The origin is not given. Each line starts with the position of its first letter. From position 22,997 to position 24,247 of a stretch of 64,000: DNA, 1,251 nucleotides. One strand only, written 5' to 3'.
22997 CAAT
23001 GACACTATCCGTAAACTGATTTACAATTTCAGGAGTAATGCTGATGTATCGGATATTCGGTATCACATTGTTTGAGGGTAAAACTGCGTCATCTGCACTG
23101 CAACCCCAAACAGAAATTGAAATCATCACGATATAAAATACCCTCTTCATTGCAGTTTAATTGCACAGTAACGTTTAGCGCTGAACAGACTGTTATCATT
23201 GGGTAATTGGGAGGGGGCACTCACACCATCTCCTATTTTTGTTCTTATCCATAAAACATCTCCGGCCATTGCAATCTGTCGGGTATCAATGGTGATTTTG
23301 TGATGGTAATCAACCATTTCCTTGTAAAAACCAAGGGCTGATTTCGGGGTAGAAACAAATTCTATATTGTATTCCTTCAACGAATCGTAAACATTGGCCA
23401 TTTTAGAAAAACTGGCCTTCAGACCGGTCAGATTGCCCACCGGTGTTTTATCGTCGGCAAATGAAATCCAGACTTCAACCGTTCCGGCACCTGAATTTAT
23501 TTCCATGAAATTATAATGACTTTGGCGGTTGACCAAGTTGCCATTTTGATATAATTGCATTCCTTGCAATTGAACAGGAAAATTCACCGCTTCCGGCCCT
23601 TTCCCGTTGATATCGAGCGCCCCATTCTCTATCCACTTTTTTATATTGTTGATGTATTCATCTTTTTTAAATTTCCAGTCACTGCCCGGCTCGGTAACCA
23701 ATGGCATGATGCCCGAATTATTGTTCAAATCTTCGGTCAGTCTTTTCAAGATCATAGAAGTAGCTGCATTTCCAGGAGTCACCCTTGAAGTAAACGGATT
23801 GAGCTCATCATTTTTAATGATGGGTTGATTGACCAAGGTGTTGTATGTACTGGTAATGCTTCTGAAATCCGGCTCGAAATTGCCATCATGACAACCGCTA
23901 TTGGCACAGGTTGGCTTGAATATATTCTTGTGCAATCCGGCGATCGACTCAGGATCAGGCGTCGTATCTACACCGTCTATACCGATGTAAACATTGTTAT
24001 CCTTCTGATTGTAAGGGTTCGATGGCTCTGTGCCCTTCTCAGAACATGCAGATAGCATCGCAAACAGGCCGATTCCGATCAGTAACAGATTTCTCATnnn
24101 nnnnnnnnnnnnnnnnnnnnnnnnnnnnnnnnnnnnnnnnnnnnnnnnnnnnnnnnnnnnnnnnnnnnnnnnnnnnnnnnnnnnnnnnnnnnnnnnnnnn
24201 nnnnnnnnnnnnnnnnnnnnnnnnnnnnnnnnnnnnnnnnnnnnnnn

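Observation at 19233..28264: Co-directional, translationally coupled operon: four small lipoproteins and a DUF1501 protein feeding into a CUB/CHU_C giant adhesin, with a CapA-like phosphoesterase 71 bp upstream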

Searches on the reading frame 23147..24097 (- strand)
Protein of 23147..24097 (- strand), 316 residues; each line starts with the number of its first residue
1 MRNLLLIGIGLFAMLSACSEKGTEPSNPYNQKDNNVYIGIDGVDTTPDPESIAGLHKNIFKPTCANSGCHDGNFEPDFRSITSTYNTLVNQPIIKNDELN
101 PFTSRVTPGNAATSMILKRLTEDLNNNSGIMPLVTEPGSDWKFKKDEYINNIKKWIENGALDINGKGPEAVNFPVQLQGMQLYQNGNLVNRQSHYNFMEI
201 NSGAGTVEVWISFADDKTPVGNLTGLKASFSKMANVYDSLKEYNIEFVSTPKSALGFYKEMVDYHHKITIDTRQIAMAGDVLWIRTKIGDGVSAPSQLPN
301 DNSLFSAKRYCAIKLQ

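Call 3: search_protein_families(library=pfam, proteins=[window:23147-24097:-], max_evalue=1)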
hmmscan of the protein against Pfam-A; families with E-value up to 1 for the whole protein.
window:23147-24097:- (316 aa): 0 families

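Call 4: search_protein_families(library=ncbifam, proteins=[window:23147-24097:-], max_evalue=1)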
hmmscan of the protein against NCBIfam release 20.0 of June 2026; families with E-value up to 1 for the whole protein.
window:23147-24097:- (316 aa): 2 families
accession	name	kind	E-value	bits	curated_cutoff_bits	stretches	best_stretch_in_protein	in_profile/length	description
NF045774.1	cytochro_C551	exception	0.048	13.6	118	1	4-96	5-84/110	cytochrome c551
TIGR02722.1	lp_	equivalog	0.062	13.3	110.55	1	9-124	8-98/189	penicillin-binding protein activator LpoB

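Call 15: find_homologous_proteins(query=window:23147-24097:-, max_evalue=0.001)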
Query window:23147-24097:- (316 aa): 421 proteins with E <= 0.001 among 1073 candidates; the best 120 are listed.
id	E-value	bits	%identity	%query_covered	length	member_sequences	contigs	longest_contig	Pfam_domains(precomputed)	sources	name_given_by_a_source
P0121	5.0e-206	701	96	100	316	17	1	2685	-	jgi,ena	-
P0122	4.1e-168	576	77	100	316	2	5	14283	-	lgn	-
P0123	5.5e-128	445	62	100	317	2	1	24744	-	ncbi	-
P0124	9.5e-120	417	58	99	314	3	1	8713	-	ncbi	-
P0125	1.3e-116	407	57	100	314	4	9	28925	-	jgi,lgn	jgi:hypothetical protein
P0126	3.3e-115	403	56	100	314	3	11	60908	-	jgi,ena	jgi:hypothetical protein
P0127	2.4e-109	383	56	98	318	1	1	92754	-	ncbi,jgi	jgi:hypothetical protein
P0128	3.8e-100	353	55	96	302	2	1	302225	-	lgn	-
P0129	1.0e-99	352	53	100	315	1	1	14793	-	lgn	-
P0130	3.4e-99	350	53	99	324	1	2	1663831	-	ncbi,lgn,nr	ncbi:MAG: hypothetical protein H6607_06435 [Flavobacteriales bacterium]|nr:hypothetical protein [Fla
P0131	8.2e-97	342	52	100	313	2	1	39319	-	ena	-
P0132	1.4e-96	341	49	100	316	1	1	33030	-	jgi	jgi:hypothetical protein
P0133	2.2e-96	341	50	100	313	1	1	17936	-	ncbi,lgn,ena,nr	ncbi:MAG: hypothetical protein JJ975_14025 [Bacteroidia bacterium]|nr:hypothetical protein [Bacteroi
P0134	1.2e-95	338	51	99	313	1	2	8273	-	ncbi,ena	-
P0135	2.6e-95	337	51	100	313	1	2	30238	-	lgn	-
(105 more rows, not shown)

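Call 25: predict_structure(alignment_id=A2)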
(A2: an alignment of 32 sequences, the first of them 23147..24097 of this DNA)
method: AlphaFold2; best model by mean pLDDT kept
length: 316 residues; sequences in the alignment: 32
mean_pLDDT: 81.7   pTM: 0.57
mean pLDDT of the five models: 81.7, 80.9, 80.8, 79.3, 78.5
residues with pLDDT >= 90: 140; 70-90: 105; 50-70: 46; < 50: 25
segments of 3 or more residues with pLDDT < 50: 19-43
pLDDT, mean of each block of 10 residues (from residue 1): 62 54 43 39 68 91 61 73 88 65 84 87 72 81 93 95 85 85 94 92 91 90 95 92 96 92 96 90 95 87 87 95
secondary structure, 60 per line:
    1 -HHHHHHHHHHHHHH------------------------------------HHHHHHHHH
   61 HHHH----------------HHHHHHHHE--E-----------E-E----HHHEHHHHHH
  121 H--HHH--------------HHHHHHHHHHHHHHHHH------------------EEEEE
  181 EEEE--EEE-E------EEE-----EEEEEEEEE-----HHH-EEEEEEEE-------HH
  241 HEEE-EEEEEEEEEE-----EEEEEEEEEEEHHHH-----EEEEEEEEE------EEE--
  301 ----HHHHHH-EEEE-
elements in order: H2-15 H52-64 H81-88 H115-121 H141-157 E176-184 E187-189 E198-200 E206-214 E224-231 E242-244 E246-255 E261-271 H272-275 E281-289 E296-298 H305-310 E312-315

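Call 32: search_protein_families(library=pfam, alignment_id=A2, max_evalue=10)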
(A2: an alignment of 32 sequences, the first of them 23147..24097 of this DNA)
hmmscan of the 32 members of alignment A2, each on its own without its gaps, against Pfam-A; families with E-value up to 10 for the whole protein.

A. member 1, window:23147-24097:- (316 aa): 0 families

B. families by the number of members that match (of 32 scanned): 7 families
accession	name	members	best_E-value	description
PF24829.1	Phage_connect_2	1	0.014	Phage connector protein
PF02638.21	GHL10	1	0.048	Glycosyl hydrolase-like 10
PF20953.2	Caud_bapl16_3rd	1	0.1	Phage tail base-plate attachment protein C-terminal insertion domain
PF09698.15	GSu_C4xC__C2xCH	1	0.1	Geobacter CxxxxCH...CXXCH motif (GSu_C4xC__C2xCH)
PF09136.16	Glucodextran_B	1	0.11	Glucodextranase, domain B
PF14684.11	Tricorn_C1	1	0.17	Tricorn protease C1 domain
PF08139.17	LPAM_1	1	0.91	Prokaryotic membrane lipoprotein lipid attachment site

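Call 74: fold_search(model_id=the predicted structure, library=pdb)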
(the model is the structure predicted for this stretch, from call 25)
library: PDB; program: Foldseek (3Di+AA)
matches with E <= 10: 1400; with E <= 0.001: 0
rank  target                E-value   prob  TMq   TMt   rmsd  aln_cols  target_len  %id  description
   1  4a2l_D                2.7e-03  0.97  0.22  0.11  10.6       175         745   10  Structure of the periplasmic domain of the heparin and heparan sulphate sensing hybrid two component system BT4663 in  (released 2012-05-02)
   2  8fha_B                3.1e-03  0.98  0.23  0.44   8.2       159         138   10  Intramolecular ester bond-containing repeat domain 1 from Suipraoptans intestinalis adhesin (released 2024-06-19)
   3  4a2l_F                3.1e-03  0.93  0.20  0.10  10.8       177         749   12  Structure of the periplasmic domain of the heparin and heparan sulphate sensing hybrid two component system BT4663 in  (released 2012-05-02)
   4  4a2l_C                3.4e-03  0.93  0.19  0.10   9.8       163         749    7  Structure of the periplasmic domain of the heparin and heparan sulphate sensing hybrid two component system BT4663 in  (released 2012-05-02)
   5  8dj2_A                3.9e-03  0.99  0.26  0.50   7.0       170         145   12  Intramolecular ester bond-containing repeat domain from Chlamydia trachomatis adhesin (released 2023-08-02)
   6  4a2l_E                4.6e-03  0.98  0.23  0.11   6.7       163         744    9  Structure of the periplasmic domain of the heparin and heparan sulphate sensing hybrid two component system BT4663 in  (released 2012-05-02)
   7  8fha_D                5.2e-03  0.97  0.25  0.46   8.0       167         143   11  Intramolecular ester bond-containing repeat domain 1 from Suipraoptans intestinalis adhesin (released 2024-06-19)
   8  4a2l_A                6.6e-03  0.96  0.22  0.11   7.0       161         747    9  Structure of the periplasmic domain of the heparin and heparan sulphate sensing hybrid two component system BT4663 in  (released 2012-05-02)
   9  4a2m_A                7.8e-03  0.97  0.24  0.11   8.8       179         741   10  Structure of the periplasmic domain of the heparin and heparan sulphate sensing hybrid two component system BT4663 in  (released 2012-05-02)
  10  3r18                  9.3e-03  0.92  0.22  0.20   8.9       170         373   12  Chicken sulfite oxidase double mutant with altered activity and substrate affinity (released 2012-02-08)
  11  4a2l_B                9.3e-03  0.84  0.22  0.11   8.7       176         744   11  Structure of the periplasmic domain of the heparin and heparan sulphate sensing hybrid two component system BT4663 in  (released 2012-05-02)
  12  1ds6_B                9.3e-03  0.60  0.20  0.31  13.6       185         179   13  CRYSTAL STRUCTURE OF A RAC-RHOGDI COMPLEX (released 2000-07-12)
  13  3hbg                  1.1e-02  0.94  0.22  0.20   8.2       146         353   12  Structure of recombinant Chicken Liver Sulfite Oxidase mutant C185S (released 2010-04-14)
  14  5fr1_B                1.3e-02  0.94  0.27  0.45  10.8       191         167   11  Double acetylated RhoGDI-alpha in complex with RhoA-GDP (released 2016-01-13)
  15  2a9d_A                1.6e-02  0.96  0.25  0.22   8.6       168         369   12  Crystal structure of recombinant chicken sulfite oxidase with Arg at residue 161 (released 2005-08-02)
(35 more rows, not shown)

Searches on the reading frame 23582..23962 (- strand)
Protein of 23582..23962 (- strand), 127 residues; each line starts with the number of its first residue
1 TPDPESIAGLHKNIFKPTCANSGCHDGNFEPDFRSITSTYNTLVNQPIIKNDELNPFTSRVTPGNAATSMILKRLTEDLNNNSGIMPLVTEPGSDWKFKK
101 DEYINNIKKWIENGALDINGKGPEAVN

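Call 77: search_solved_structures(query=A6, max_evalue=10, show_alignments=3)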
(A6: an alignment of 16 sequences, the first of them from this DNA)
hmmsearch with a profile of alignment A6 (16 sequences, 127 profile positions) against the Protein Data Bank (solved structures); distinct sequences matched with E-value up to 10: 13.
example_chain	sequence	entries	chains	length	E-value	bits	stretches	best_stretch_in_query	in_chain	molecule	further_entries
4ipj_A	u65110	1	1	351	0.31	13.9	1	24-73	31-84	Polysialic acid capsule biosynthesis protein SiaC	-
4ipi_A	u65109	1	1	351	0.31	13.8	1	24-73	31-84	Polysialic acid capsule biosynthesis protein SiaC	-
1xuu_A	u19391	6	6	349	0.32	13.8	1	24-73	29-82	polysialic acid capsule biosynthesis protein SiaC | N-acetylneuraminate synthase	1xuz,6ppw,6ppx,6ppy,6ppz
2wqp_A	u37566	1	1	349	0.32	13.8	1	24-73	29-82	POLYSIALIC ACID CAPSULE BIOSYNTHESIS PROTEIN SIAC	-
1yh2_A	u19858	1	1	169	0.45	13.3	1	86-121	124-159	HSPC150 protein similar to ubiquitin-conjugating enzyme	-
1ni3_A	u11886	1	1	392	0.53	13.1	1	85-114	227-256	YchF GTP-binding protein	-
5ngz_A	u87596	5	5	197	0.57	13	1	86-121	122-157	Ubiquitin-conjugating enzyme E2 T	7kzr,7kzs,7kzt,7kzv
6r75_A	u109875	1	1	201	0.58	13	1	86-121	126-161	Ubiquitin-conjugating enzyme E2 T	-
4r62_A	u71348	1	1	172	0.65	12.8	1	55-120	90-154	Ubiquitin-conjugating enzyme E2 2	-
4ccg_A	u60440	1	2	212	0.65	12.8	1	86-121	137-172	UBIQUITIN-CONJUGATING ENZYME E2 T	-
7w75_A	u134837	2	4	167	0.77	12.6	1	56-120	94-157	Ubiquitin-conjugating enzyme E2 2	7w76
1ayz_A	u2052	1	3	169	0.82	12.5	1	56-120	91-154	UBIQUITIN-CONJUGATING ENZYME RAD6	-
7y9i_A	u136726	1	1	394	1.4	11.7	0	89-115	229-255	Obg-like ATPase 1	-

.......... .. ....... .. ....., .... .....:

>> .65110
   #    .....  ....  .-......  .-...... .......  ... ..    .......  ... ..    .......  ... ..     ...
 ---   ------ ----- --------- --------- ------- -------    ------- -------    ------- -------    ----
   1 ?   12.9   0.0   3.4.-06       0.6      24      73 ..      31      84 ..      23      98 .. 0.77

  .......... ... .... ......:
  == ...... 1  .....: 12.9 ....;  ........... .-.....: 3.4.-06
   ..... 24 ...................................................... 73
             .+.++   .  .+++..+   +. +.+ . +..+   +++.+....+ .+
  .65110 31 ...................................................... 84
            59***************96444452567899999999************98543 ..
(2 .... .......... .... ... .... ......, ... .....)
